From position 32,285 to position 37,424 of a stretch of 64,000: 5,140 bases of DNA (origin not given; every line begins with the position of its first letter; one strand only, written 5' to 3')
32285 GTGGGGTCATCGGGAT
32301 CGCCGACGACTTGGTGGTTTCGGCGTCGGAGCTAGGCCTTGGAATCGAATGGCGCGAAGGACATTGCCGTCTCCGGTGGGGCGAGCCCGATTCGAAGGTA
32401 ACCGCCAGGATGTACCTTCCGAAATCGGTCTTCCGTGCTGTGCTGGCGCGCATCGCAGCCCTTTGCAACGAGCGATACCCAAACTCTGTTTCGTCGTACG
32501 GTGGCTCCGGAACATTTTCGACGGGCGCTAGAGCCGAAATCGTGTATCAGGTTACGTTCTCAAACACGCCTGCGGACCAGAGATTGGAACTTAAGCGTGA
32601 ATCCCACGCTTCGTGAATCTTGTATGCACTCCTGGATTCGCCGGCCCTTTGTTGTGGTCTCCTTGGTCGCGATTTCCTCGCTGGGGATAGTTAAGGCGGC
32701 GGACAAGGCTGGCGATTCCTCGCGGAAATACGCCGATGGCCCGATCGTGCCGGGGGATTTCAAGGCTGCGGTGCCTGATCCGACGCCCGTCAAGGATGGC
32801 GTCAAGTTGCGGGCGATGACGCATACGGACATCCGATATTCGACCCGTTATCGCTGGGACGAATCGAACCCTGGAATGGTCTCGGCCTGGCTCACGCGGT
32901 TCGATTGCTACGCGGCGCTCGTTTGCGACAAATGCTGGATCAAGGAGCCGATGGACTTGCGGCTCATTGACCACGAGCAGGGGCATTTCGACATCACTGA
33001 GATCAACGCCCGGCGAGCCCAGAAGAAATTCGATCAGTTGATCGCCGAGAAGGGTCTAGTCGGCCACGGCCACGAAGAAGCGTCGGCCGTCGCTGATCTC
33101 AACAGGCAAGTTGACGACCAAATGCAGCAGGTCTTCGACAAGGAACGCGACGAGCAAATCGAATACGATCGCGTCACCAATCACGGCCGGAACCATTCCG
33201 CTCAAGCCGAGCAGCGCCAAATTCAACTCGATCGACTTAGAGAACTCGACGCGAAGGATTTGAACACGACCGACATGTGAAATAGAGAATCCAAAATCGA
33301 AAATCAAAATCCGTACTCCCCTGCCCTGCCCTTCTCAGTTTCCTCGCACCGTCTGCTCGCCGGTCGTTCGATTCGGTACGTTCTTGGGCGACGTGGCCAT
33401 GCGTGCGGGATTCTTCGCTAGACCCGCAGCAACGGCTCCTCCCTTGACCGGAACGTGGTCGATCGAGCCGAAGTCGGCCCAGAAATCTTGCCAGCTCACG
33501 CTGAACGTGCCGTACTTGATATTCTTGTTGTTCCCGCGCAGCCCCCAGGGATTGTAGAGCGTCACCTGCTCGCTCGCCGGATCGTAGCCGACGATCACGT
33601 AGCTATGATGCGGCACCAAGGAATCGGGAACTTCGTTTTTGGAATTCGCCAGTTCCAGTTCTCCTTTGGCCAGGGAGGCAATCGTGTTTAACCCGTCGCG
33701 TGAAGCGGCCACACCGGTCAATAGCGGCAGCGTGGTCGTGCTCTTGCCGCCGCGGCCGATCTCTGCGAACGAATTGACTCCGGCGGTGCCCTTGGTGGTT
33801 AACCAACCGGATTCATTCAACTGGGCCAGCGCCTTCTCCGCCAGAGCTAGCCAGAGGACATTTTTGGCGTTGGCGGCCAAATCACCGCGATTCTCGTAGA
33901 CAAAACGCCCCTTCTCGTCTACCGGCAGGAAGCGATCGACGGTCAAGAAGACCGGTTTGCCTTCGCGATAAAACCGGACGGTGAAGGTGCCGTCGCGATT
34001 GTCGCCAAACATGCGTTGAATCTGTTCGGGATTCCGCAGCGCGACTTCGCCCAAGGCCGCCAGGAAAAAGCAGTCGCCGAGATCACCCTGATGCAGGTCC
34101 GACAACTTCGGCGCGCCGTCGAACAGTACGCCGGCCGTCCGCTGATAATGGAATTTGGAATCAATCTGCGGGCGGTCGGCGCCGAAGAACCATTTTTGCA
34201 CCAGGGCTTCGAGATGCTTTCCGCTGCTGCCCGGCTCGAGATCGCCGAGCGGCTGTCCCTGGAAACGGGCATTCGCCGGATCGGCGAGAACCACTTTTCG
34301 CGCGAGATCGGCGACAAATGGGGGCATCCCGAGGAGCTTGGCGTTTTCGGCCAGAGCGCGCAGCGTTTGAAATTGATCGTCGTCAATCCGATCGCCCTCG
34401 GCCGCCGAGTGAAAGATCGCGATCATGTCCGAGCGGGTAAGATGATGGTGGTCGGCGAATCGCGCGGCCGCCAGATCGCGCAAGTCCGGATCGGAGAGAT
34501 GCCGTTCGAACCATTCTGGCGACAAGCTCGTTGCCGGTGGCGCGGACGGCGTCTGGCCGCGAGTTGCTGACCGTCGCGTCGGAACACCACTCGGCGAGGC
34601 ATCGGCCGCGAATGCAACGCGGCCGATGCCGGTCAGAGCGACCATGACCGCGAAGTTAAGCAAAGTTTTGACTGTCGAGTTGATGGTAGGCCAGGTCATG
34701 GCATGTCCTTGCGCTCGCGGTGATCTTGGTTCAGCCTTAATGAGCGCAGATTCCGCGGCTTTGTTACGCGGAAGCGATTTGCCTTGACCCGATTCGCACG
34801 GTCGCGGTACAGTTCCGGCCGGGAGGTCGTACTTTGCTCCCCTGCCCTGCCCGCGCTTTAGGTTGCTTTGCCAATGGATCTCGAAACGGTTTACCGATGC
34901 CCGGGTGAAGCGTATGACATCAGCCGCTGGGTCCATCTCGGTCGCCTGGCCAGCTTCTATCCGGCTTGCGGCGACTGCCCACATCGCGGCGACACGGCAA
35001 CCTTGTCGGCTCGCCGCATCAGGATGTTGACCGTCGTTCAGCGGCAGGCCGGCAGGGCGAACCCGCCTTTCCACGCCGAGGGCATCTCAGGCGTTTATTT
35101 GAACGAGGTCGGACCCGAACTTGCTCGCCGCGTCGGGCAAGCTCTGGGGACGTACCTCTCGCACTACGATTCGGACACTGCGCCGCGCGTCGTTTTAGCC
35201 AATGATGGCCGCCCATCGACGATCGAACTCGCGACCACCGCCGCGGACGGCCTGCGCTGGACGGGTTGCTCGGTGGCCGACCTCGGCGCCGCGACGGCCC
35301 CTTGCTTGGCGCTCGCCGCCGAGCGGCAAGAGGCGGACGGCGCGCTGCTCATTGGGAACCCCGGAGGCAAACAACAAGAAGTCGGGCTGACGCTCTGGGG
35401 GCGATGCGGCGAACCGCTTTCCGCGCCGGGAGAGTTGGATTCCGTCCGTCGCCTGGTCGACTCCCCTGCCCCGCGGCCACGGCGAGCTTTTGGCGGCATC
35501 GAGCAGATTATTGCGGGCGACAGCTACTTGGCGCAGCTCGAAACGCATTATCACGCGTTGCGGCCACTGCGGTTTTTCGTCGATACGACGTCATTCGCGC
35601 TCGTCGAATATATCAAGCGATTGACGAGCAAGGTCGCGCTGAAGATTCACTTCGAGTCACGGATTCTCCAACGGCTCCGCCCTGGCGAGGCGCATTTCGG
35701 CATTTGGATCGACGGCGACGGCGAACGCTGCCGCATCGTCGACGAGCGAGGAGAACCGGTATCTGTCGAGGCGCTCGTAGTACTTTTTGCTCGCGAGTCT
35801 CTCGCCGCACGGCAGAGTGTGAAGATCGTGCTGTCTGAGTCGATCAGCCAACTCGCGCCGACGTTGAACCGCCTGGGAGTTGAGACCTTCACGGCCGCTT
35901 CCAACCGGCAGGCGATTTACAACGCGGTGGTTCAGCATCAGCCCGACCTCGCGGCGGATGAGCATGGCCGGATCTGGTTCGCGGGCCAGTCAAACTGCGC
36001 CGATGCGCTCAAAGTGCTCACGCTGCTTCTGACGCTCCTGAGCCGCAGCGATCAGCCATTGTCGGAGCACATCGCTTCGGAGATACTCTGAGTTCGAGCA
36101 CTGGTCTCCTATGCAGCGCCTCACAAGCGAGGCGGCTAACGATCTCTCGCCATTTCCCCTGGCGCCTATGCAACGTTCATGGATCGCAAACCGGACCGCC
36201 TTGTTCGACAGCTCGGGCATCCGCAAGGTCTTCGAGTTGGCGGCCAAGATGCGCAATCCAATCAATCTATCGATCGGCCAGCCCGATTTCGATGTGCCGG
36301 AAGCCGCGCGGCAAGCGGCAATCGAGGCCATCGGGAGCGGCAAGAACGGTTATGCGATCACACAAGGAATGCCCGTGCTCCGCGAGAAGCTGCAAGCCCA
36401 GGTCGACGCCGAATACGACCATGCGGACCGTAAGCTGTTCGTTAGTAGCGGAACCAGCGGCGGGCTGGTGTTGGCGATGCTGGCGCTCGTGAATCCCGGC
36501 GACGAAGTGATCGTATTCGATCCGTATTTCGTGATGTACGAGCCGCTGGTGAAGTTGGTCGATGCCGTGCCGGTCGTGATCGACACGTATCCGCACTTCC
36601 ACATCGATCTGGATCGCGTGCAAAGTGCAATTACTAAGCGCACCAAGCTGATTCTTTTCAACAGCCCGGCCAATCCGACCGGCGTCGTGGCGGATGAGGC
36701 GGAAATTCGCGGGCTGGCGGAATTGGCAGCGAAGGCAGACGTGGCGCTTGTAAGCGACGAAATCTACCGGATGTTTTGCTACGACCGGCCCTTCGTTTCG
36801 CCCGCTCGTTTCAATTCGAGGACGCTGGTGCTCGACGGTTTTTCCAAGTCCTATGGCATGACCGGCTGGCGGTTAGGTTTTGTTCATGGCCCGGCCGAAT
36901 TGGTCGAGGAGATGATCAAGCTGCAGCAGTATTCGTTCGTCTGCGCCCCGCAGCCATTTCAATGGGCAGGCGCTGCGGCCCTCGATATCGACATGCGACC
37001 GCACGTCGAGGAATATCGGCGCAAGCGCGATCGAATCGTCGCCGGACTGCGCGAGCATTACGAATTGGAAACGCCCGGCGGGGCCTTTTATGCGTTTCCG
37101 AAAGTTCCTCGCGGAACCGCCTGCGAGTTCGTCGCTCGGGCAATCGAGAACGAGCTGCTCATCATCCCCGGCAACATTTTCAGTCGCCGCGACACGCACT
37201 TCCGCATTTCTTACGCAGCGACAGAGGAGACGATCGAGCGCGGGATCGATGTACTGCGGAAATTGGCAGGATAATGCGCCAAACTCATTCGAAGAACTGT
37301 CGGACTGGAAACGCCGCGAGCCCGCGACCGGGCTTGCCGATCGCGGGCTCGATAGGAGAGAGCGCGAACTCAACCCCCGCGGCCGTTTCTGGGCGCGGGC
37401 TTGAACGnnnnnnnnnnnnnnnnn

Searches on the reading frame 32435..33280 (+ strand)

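Call 12: search_protein_families(library=pfam, proteins=[window:32435-33280:+], max_evalue=0.001)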
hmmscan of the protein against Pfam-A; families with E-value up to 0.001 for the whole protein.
window:32435-33280:+ (281 aa): 1 family
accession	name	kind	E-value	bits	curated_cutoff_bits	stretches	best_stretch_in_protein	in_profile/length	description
PF06037.17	DUF922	-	5.4e-06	27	27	1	177-251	90-153/153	Bacterial protein of unknown function (DUF922)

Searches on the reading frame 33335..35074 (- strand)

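Call 12: search_protein_families(library=pfam, proteins=[window:33335-35074:-], max_evalue=0.001)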
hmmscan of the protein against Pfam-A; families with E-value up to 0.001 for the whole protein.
window:33335-35074:- (579 aa): 1 family
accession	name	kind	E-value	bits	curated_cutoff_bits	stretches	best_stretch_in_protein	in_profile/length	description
PF00648.27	Peptidase_C2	-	2.1e-20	73.4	23.8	1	322-529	45-259/297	Calpain family cysteine protease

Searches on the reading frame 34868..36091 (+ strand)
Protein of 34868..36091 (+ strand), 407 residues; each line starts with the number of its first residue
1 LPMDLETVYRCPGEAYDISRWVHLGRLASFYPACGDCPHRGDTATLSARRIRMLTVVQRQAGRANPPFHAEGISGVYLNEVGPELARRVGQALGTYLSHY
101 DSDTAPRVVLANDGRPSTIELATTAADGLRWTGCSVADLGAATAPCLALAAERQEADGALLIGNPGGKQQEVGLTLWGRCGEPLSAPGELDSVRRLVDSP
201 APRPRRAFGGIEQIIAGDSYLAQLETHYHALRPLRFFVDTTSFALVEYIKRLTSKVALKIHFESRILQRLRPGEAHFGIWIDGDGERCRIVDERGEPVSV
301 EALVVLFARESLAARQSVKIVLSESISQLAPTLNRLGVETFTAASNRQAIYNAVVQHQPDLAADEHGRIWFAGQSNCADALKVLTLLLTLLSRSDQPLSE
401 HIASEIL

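Call 12: search_protein_families(library=pfam, proteins=[window:34868-36091:+], max_evalue=0.001)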
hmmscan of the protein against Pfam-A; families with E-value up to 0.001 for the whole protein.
window:34868-36091:+ (407 aa): 1 family
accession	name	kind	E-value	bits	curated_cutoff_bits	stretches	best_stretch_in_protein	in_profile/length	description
PF02878.22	PGM_PMM_I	-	3e-13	50.1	22.5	1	68-162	4-97/138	Phosphoglucomutase/phosphomannomutase, alpha/beta/alpha domain I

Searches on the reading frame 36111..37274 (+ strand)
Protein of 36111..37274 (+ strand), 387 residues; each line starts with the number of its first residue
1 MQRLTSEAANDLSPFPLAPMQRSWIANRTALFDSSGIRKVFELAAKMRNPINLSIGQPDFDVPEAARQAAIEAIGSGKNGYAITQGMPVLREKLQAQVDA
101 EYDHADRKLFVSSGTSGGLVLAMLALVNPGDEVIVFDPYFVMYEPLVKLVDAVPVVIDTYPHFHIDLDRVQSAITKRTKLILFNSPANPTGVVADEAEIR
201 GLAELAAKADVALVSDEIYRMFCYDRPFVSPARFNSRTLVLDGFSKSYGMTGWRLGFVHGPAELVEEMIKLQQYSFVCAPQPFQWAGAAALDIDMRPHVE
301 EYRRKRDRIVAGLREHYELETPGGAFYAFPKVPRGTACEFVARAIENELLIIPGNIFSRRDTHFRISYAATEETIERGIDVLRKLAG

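Call 12: search_protein_families(library=pfam, proteins=[window:36111-37274:+], max_evalue=0.001)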
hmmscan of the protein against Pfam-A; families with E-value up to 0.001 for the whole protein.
window:36111-37274:+ (387 aa): 5 families
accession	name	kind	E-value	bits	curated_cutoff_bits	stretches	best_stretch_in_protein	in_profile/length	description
PF00155.27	Aminotran_1_2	-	5.5e-62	210.5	19.7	1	49-381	2-360/361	Aminotransferase class I and II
PF01041.23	DegT_DnrJ_EryC1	-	6.7e-12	45.7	19.8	1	100-216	34-145/360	DegT/DnrJ/EryC1/StrS aminotransferase family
PF01053.26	Cys_Met_Meta_PP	-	4.5e-10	39.1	27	1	79-219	42-176/381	Cys/Met metabolism PLP-dependent enzyme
PF00266.25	Aminotran_5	-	1.1e-05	25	21.5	1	82-204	40-166/371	Aminotransferase class-V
PF01212.27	Beta_elim_lyase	-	3e-05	23.9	27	1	72-216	19-168/288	Beta-eliminating lyase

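Call 58: find_encoding_contigs(protein=window:36111-37274:+, flank=10000, max_places=4)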
Protein window:36111-37274:+ (387 aa): 1 contig read that carries it; 1 place shown.
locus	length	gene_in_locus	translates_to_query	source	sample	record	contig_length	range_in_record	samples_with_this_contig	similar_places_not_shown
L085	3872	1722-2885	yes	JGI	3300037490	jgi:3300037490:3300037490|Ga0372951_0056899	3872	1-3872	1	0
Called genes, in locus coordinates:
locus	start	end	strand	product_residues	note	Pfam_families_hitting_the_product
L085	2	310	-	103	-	?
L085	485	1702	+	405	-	PF02878:PGM_PMM_I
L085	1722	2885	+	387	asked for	PF00155:Aminotran_1_2, PF00266:Aminotran_5 (weak), PF01041:DegT_DnrJ_EryC1, PF01053:Cys_Met_Meta_PP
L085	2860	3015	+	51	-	-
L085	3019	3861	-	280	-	PF07724:AAA_2, PF10431:ClpB_D2-small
